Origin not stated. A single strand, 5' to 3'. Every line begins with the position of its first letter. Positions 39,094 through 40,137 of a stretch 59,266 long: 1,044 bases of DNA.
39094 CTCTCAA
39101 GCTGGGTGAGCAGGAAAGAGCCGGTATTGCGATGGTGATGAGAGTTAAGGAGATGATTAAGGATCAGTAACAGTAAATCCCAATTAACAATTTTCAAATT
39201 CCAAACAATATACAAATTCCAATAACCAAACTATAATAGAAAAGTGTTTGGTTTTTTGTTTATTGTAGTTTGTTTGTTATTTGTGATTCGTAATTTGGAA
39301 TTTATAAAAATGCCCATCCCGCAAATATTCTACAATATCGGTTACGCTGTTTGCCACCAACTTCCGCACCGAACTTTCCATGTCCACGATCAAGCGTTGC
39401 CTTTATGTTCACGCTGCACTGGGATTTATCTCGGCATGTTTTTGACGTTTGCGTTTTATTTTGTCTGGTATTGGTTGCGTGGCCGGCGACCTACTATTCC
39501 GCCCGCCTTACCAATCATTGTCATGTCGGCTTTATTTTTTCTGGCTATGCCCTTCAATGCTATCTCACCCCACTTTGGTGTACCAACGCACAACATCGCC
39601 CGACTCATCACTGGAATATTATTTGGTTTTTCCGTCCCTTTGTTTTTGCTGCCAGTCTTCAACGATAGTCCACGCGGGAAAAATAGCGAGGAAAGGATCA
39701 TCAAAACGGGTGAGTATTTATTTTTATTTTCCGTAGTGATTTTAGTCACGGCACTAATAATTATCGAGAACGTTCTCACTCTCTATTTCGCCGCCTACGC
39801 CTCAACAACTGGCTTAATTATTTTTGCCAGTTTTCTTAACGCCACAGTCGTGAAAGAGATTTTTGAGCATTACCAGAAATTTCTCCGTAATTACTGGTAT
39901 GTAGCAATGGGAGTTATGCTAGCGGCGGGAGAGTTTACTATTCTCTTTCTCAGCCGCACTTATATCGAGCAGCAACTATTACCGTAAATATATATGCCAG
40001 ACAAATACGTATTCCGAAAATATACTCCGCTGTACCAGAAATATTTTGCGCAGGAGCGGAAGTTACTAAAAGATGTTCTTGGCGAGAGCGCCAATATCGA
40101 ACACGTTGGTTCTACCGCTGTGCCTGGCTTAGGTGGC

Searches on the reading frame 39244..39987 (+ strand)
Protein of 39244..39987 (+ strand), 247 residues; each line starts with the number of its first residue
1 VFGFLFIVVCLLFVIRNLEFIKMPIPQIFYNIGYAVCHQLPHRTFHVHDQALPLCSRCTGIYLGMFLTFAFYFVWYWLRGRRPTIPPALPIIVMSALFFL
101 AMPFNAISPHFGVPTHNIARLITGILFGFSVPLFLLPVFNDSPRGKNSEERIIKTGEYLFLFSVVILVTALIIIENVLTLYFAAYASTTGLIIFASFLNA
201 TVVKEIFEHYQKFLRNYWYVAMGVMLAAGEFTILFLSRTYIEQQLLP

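Call 3: search_protein_families(library=pfam, proteins=[window:39244-39987:+], max_evalue=0.01)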
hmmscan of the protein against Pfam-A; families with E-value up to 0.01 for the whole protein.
window:39244-39987:+ (247 aa): 1 family
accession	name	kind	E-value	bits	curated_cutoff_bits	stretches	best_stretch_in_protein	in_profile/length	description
PF09858.14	DUF2085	-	2.8e-18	66.6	25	1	37-131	1-87/90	Predicted membrane protein (DUF2085)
